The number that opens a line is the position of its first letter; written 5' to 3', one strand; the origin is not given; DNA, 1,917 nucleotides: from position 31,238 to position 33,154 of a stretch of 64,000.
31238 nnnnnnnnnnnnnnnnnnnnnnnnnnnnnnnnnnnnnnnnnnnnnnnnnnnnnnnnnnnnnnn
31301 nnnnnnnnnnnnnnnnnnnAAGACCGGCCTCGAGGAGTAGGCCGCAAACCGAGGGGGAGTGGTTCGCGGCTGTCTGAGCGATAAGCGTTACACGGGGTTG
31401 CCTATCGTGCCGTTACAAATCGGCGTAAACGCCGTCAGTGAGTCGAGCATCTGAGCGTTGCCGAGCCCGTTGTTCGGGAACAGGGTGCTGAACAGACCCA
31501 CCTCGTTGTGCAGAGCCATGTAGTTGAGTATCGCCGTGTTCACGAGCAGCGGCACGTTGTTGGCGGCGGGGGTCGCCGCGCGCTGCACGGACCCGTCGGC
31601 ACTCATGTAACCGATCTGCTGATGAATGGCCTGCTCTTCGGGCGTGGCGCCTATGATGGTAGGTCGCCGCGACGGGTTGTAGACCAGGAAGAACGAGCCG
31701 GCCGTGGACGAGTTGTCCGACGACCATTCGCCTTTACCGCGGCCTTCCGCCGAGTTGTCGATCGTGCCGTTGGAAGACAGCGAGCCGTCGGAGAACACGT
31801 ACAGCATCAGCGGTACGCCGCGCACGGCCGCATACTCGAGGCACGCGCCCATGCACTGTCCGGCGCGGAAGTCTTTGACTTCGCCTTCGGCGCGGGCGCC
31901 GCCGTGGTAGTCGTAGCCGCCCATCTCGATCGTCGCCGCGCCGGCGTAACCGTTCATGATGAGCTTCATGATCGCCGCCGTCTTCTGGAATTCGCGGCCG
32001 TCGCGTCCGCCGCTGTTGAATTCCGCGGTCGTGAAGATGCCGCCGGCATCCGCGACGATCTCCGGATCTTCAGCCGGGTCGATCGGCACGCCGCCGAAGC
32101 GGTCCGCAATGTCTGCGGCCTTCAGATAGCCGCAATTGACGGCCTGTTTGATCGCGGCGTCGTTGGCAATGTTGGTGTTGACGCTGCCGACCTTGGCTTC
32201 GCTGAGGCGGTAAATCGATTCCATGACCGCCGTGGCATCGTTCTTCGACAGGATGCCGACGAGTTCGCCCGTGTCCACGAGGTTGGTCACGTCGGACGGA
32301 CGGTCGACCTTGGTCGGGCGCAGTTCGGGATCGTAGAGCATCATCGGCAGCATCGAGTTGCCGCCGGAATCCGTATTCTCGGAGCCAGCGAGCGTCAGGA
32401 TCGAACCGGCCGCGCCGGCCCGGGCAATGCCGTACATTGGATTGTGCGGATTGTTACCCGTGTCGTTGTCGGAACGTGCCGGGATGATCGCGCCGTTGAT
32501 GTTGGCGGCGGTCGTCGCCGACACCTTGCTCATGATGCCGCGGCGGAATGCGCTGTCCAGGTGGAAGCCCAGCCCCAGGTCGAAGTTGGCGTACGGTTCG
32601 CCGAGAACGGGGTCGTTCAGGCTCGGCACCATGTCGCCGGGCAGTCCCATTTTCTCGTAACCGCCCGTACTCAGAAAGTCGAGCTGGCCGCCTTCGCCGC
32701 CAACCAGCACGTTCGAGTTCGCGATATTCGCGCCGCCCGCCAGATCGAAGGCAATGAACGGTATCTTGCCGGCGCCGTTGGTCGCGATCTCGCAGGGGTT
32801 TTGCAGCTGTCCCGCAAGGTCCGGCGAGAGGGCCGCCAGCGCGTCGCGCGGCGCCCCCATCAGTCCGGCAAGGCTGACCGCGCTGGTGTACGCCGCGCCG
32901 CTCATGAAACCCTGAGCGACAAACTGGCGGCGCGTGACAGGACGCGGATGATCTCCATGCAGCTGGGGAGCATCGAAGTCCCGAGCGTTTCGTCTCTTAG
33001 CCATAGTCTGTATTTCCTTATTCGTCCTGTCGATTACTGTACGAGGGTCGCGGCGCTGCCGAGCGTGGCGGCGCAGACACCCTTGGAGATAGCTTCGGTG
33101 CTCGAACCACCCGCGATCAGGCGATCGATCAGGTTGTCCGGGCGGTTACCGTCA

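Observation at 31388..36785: Three-gene exported operon: DUF1588-like haem protein, di-haem LamG lipoprotein and a Tat-exported phosphatase/sulfatase-like protein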

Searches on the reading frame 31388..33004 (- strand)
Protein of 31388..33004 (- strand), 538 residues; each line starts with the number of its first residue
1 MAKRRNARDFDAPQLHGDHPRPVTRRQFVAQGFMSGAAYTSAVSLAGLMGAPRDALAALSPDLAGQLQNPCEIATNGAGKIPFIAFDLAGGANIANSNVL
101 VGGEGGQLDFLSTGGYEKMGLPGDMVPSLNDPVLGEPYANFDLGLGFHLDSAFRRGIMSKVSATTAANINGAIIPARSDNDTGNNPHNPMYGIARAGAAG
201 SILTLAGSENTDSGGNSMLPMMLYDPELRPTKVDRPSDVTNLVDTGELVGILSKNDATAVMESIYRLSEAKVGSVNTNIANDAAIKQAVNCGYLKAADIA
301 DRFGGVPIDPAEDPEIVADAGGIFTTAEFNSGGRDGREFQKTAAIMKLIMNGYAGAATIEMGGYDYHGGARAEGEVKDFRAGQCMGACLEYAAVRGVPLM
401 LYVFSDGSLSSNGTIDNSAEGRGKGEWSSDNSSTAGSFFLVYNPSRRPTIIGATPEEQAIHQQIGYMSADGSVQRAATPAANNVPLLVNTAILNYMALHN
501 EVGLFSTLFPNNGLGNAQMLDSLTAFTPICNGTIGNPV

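Call 3: search_protein_families(library=pfam, proteins=[window:31388-33004:-], max_evalue=0.01)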
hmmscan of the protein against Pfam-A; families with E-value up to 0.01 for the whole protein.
window:31388-33004:- (538 aa): 0 families

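Call 4: search_protein_families(library=ncbifam, proteins=[window:31388-33004:-], max_evalue=0.01)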
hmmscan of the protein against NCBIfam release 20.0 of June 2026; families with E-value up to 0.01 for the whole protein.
window:31388-33004:- (538 aa): 0 families

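Call 5: search_protein_families(library=pfam, proteins=[window:31388-33004:-], max_evalue=10)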
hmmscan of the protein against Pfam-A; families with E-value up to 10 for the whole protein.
window:31388-33004:- (538 aa): 1 family
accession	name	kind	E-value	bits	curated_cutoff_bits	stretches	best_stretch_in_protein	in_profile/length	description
PF24752.1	DUF7697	-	8.2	6.9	27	0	30-61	2-33/52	Family of unknown function (DUF7697)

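Call 6: search_solved_structures(query=window:31388-33004:-, max_evalue=10)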
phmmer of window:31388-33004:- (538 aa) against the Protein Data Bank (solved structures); distinct sequences matched with E-value up to 10: 2.
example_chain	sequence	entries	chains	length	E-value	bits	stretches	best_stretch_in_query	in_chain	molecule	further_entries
2e5i_A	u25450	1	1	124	0.24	13.7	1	196-271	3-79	Heterogeneous nuclear ribonucleoprotein L-like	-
2drq_A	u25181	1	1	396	0.97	11.7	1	387-493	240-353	Xylanase Y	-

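Call 8: find_homologous_proteins(query=window:31388-33004:-, max_evalue=0.001)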
Query window:31388-33004:- (538 aa): 7831 proteins with E <= 0.001 among 8000 candidates; the best 120 are listed.
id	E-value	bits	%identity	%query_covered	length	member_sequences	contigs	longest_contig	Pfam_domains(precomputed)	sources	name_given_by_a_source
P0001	0.0e+0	1136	94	100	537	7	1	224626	-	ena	-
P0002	0.0e+0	1082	90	100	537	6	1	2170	-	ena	-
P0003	0.0e+0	1061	89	100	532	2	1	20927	-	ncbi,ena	-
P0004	0.0e+0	1055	87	100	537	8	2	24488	-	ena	-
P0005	0.0e+0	1051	86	100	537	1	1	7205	-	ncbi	-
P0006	0.0e+0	1045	87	100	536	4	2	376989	-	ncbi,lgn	-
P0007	0.0e+0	1034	86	100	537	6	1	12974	-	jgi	jgi:hypothetical protein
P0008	3.1e-290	982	83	100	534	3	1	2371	-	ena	-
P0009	3.4e-289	978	81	100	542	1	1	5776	-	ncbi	-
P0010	4.4e-289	978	81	100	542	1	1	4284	-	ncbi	-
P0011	5.5e-289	978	81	100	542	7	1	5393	-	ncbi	-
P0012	1.9e-288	976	82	100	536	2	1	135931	-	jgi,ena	-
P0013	4.6e-288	975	83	100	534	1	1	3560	-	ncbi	ncbi:MAG: hypothetical protein ACR2RD_02950 [Woeseiaceae bacterium]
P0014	4.8e-288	975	83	100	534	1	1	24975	-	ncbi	ncbi:MAG: hypothetical protein ACR2QZ_11685 [Woeseiaceae bacterium]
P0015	1.3e-286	970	81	100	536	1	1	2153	-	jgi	jgi:hypothetical protein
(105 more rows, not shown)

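Call 19: predict_structure(alignment_id=A1)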
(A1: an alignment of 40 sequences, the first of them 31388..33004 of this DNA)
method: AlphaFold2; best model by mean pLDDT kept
length: 538 residues; sequences in the alignment: 40
mean_pLDDT: 45.1   pTM: 0.55
mean pLDDT of the five models: 45.1, 44.6, 42.4, 38.9, 36.0
residues with pLDDT >= 90: 2; 70-90: 69; 50-70: 104; < 50: 363
segments of 3 or more residues with pLDDT < 50: 1-58, 73-80, 89-133, 135-142, 144-149, 174-268, 270-272, 277-279, 363-373, 406-436, 450-538
pLDDT, mean of each block of 10 residues (from residue 1): 36 37 34 24 23 39 55 47 58 29 27 28 32 45 46 75 82 42 31 30 30 28 28 29 29 42 46 47 52 57 56 79 85 72 72 59 40 58 86 78 49 34 33 46 66 42 36 30 38 43 39 33 27 24
secondary structure, 60 per line:
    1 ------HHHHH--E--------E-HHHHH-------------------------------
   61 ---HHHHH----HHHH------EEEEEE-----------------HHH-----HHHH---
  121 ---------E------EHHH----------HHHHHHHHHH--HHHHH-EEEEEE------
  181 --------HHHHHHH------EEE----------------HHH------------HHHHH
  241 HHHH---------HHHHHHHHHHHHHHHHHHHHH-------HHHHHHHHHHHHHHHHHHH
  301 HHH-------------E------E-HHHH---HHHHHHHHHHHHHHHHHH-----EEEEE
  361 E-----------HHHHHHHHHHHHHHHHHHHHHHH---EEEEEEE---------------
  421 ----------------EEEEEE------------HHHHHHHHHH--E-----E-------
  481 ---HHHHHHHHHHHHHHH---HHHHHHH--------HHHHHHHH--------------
elements in order: H7-11 H25-29 H64-68 H73-76 E83-88 H114-117 H151-160 H163-167 E169-174 H189-195 E202-204 H236-244 H254-274 H282-303 H326-329 H333-350 E356-361 H373-395 E399-405 E437-442 H455-464 H484-498 H502-508 H517-524

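Call 20: search_protein_representatives(protein=window:31388-33004:-)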
Query: 538 residues. Proteins with E-value up to 0.001 (for the whole library): 1291; up to 1e-10: 883; up to 1e-30: 288. The best 150 are listed.
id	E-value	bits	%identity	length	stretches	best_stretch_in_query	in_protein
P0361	8.9e-157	539.8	56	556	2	4-330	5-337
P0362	1.0e-154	533.0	56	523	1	2-522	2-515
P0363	1.4e-148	512.7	57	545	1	15-535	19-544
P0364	3.5e-140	485.0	56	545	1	1-538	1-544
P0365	2.0e-133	462.8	50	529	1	11-529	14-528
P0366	4.7e-133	461.5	50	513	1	9-529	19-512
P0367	6.9e-130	451.1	49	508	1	6-528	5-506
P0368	4.7e-128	445.0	51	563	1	12-531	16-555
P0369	1.0e-126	440.6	49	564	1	1-515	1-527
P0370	1.6e-121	423.4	48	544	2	3-322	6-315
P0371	1.6e-120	420.2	50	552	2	276-529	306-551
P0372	9.3e-115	401.1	48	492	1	15-529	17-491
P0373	3.2e-113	396.1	48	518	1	12-527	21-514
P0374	4.2e-113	395.7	50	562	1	1-534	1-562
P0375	5.4e-113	395.3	49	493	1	11-526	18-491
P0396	4.8e-85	303.1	37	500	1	12-516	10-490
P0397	6.2e-85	302.7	38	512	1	18-517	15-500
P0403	1.6e-76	275.0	38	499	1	15-529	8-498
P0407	1.2e-75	272.1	39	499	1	12-512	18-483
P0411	1.2e-74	268.8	36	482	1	23-502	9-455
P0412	2.1e-74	268.0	40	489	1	13-512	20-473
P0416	5.8e-72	259.9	37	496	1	18-527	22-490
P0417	9.8e-72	259.2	38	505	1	15-511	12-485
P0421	1.4e-68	248.8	38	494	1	17-506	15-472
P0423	1.1e-67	245.8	33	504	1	21-511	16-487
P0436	5.3e-60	220.5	35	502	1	18-515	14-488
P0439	2.9e-59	218.0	38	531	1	13-515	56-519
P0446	2.6e-57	211.6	36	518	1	13-516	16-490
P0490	5.7e-47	177.5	31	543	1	14-498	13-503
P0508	2.9e-44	168.6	33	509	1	16-514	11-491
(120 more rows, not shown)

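Call 22: search_protein_families(library=pfam, alignment_id=A2, max_evalue=0.01)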
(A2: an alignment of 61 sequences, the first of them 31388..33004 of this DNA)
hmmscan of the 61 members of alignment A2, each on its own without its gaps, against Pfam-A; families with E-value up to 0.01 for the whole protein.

A. member 1, window:31388-33004:- (538 aa): 0 families

B. families by the number of members that match (of 61 scanned): 3 families
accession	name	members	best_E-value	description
PF21805.3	Imm5_like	1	0.00051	Imm-5 like putative immunity protein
PF05579.19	Peptidase_S32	1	0.0049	Equine arteritis virus serine endopeptidase S32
PF10399.14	UCR_Fe-S_N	1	0.008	Ubiquitinol-cytochrome C reductase Fe-S subunit TAT signal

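Call 23: search_solved_structures(query=A2, max_evalue=10, show_alignments=2)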
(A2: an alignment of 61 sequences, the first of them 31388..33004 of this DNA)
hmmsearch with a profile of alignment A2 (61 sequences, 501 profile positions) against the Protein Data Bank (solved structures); distinct sequences matched with E-value up to 10: 5.
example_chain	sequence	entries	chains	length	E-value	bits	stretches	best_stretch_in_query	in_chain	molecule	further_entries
4wzi_A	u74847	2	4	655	0.17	13.8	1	188-328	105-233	cAMP-specific 3',5'-cyclic phosphodiesterase 4B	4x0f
5i5i_A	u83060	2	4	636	0.47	12.3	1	25-60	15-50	Nitrous-oxide reductase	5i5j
5i5m_A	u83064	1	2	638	0.47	12.3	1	25-60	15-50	Nitrous-oxide reductase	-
7bqb_A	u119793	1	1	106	0.71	11.7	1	367-397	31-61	NF6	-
6k5j_A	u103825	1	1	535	1.8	10.3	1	167-196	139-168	GH3 beta-N-acetylglucosaminidase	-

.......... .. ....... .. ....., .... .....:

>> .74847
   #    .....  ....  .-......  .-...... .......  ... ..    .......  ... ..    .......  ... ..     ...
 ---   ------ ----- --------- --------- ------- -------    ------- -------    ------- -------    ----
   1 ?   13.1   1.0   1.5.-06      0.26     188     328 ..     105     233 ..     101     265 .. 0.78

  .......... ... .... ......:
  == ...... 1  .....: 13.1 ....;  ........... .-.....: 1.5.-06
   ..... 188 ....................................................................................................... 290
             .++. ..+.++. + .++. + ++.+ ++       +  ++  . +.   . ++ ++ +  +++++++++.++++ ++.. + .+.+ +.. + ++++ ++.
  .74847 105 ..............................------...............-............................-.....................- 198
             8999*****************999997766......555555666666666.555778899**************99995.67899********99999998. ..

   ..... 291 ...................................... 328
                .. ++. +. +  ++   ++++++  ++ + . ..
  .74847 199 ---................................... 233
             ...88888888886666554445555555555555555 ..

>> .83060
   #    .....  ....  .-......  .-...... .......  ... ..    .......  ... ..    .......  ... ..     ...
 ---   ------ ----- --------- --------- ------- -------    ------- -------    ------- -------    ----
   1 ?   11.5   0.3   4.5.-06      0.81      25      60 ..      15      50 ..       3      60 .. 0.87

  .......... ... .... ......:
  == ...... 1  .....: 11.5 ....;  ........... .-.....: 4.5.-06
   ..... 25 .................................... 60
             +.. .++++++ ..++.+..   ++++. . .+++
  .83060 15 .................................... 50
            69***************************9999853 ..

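Call 27: fold_search(model_id=the predicted structure, library=pdb)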
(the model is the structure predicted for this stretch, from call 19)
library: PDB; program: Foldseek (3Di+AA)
matches with E <= 10: 403; with E <= 0.001: 0
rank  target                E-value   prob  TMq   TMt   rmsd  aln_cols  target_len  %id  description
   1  7oz9_BBB              1.1e-01  0.23  0.15  0.16   8.5       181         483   12  Sulfated host glycan recognition by carbohydrate sulfatases of the human gut microbiota (BT3057-S1_16) (released 2022-06-29)
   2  6bia_B                1.5e-01  0.13  0.12  0.14  12.0       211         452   12  Crystal structure of Ps i-CgsB (released 2018-03-14)
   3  7oz9_AAA              1.7e-01  0.20  0.15  0.16   8.9       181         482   12  Sulfated host glycan recognition by carbohydrate sulfatases of the human gut microbiota (BT3057-S1_16) (released 2022-06-29)
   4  6bia_A                1.8e-01  0.11  0.12  0.13  11.8       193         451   11  Crystal structure of Ps i-CgsB (released 2018-03-14)
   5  6bia_C                2.0e-01  0.11  0.11  0.13  12.1       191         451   12  Crystal structure of Ps i-CgsB (released 2018-03-14)
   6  1ejj                  2.2e-01  0.69  0.14  0.15   5.4       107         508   13  CRYSTAL STRUCTURAL ANALYSIS OF PHOSPHOGLYCERATE MUTASE COCRYSTALLIZED WITH 3-PHOSPHOGLYCERATE (released 2001-03-02)
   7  6a7w_A                2.3e-01  0.12  0.11  0.15   9.1       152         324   14  Structure of a catalytic domain of the colistin resistance enzyme (released 2018-11-07)
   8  6li4_B                2.4e-01  0.10  0.11  0.16  10.7       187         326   13  Crystal structure of MCR-1-S (released 2020-09-16)
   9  5yle                  2.4e-01  0.06  0.11  0.15  14.9       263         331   13  MCR-1 complex with ethanolamine (ETA) (released 2017-11-08)
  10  2w5x_A                2.5e-01  0.15  0.20  0.28  16.4       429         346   12  Structure of TAB5 alkaline phosphatase mutant His 135 Glu with Mg bound in the M3 site. (released 2009-11-24)
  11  5ylc                  2.8e-01  0.11  0.11  0.16   8.9       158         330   13  Crystal Structure of MCR-1 Catalytic Domain (released 2017-11-08)
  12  6b0j_A                2.8e-01  0.08  0.11  0.13  12.2       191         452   11  Crystal structure of Ps i-CgsB in complex with k-i-k-neocarrahexaose (released 2018-03-14)
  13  1ei6_D                3.0e-01  0.47  0.11  0.14   4.2        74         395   22  CRYSTAL STRUCTURE OF PHOSPHONOACETATE HYDROLASE COMPLEXED WITH PHOSPHONOFORMATE (released 2003-11-25)
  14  1o99                  3.1e-01  0.41  0.15  0.15   7.7       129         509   12  CRYSTAL STRUCTURE OF THE S62A MUTANT OF PHOSPHOGLYCERATE MUTASE FROM BACILLUS STEAROTHERMOPHILUS COMPLEXED WITH 2-PHOSPH (released 2002-12-23)
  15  6li4_A                3.1e-01  0.10  0.10  0.14   9.3       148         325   12  Crystal structure of MCR-1-S (released 2020-09-16)
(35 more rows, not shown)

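Call 29: find_related_loci(query=A3, collection=genome_contigs, flank=10000)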
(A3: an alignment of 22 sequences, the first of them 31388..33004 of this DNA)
Query A3 (538 aa) in genome_contigs; peptide patterns used: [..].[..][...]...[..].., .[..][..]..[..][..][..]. (x = any residue, [..] = any of these).
600 stretches matched a pattern (row limit reached: there are more); 591 encode a relative of the query (tblastn E <= 1e-3); the best 80 are kept; 80 distinct loci.
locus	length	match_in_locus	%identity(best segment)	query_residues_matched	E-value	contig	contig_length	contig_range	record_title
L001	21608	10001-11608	87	1-538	0e+0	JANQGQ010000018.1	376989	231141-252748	MAG: Woeseiaceae bacterium isolate PL23b_bin.52 k99_1699618, whole genome shotgun sequence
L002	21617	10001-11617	78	1-538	0e+0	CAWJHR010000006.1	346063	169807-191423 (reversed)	MAG: uncultured Gammaproteobacteria bacterium isolate MFD03551.bin.3.68 genome assembly, contig: contig_26453, whole gen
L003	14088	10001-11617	78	1-538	0e+0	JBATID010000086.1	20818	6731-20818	MAG: Woeseiaceae bacterium isolate MFD10279_ilm_asm_bin40 k127_5668, whole genome shotgun sequence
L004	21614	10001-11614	78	1-537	0e+0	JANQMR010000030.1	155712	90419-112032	MAG: Woeseiaceae bacterium isolate PL25b_bin.32 k99_2080692, whole genome shotgun sequence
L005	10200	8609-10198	79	1-526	0e+0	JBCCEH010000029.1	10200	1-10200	MAG: Pseudomonadota bacterium isolate P01_B01_bin.102 k141_1017441_length_10200_cov_27.1773, whole genome shotgun sequen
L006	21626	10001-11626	77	1-538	0e+0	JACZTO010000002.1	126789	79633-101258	MAG: Proteobacteria bacterium isolate B13T1B5 B13T1B5_NODE39, whole genome shotgun sequence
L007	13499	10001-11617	79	1-538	0e+0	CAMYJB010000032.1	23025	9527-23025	MAG: uncultured Woeseiaceae bacterium isolate ES_Gamma_089 genome assembly, contig: scaffold_832, whole genome shotgun s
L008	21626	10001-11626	78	1-538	0e+0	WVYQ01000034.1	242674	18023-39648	MAG: Woeseiaceae bacterium isolate CS3-C006 C_merged_R1_(paired)_contig_133875, whole genome shotgun sequence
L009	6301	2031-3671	77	1-534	0e+0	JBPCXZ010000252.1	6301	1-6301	MAG: Woeseiaceae bacterium isolate MAG_seacave_70 S1Ck127_6567212, whole genome shotgun sequence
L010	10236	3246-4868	78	1-538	0e+0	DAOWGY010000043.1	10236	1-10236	MAG TPA_asm: Gammaproteobacteria bacterium isolate CSMAG_2003 CSMAG_2003_k141_4028433_length_10236_cov_13.0000, whole ge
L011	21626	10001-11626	78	1-538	0e+0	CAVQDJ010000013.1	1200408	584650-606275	MAG: uncultured Gammaproteobacteria bacterium isolate MFD03551.bin.1.137 genome assembly, contig: contig_6082, whole gen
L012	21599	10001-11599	79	5-538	0e+0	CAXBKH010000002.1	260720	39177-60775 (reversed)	MAG TPA_asm: uncultured bacterium isolate ERR2762155_maxbin2_30 genome assembly, contig: ERZ3421563.32, whole genome sho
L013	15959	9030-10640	78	1-538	0e+0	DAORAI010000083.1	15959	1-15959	MAG TPA_asm: Woeseiaceae bacterium isolate AMR_MDS_0962 NODE_623_length_15959_cov_4.548541, whole genome shotgun sequenc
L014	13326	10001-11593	79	1-534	0e+0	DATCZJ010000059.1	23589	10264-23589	MAG TPA_asm: Woeseiaceae bacterium isolate SMAG_U67 k141_353196, whole genome shotgun sequence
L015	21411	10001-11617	77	1-538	0e+0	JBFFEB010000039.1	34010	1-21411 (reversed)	MAG: Woeseiaceae bacterium isolate Mix_mud13.2021.11.61 k141_1084789_length_34010_cov_16.2142, whole genome shotgun sequ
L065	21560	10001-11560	64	11-534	0e+0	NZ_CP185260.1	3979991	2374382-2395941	Alteromonas sp. A079 chromosome, complete genome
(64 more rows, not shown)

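Call 60: predict_structure(alignment_id=A2)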
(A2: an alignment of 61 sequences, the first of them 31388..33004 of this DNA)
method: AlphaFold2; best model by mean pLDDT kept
length: 538 residues; sequences in the alignment: 61
mean_pLDDT: 84.5   pTM: 0.82
mean pLDDT of the five models: 84.5, 84.2, 83.0, 82.5, 81.9
residues with pLDDT >= 90: 343; 70-90: 70; 50-70: 81; < 50: 44
segments of 3 or more residues with pLDDT < 50: 1-5, 34-60, 66-68, 533-538
pLDDT, mean of each block of 10 residues (from residue 1): 48 60 65 49 44 40 49 69 96 96 96 97 97 94 97 98 98 94 86 93 93 94 91 94 73 72 68 58 65 72 79 94 95 92 97 95 85 96 99 97 95 94 95 96 97 89 97 97 96 97 95 94 95 44
secondary structure, 60 per line:
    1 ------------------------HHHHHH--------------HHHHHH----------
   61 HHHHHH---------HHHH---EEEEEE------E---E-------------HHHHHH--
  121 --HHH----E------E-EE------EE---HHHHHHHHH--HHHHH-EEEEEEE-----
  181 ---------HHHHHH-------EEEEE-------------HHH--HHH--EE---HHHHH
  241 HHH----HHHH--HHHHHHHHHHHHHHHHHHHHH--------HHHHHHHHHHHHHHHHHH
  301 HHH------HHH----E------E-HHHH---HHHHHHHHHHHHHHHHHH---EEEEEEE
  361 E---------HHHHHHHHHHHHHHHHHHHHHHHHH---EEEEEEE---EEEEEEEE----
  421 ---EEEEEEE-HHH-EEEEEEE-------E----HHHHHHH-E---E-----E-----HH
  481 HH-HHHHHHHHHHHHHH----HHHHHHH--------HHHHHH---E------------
elements in order: H25-30 H45-50 H61-66 H76-79 E83-88 H113-118 H152-160 H163-167 E169-175 H190-195 E203-207 H236-243 H248-251 H254-274 H283-303 H326-329 H333-350 E354-361 H371-395 E399-405 E409-416 E424-430 E436-442 H455-461 H479-482 H484-497 H502-508 H517-522
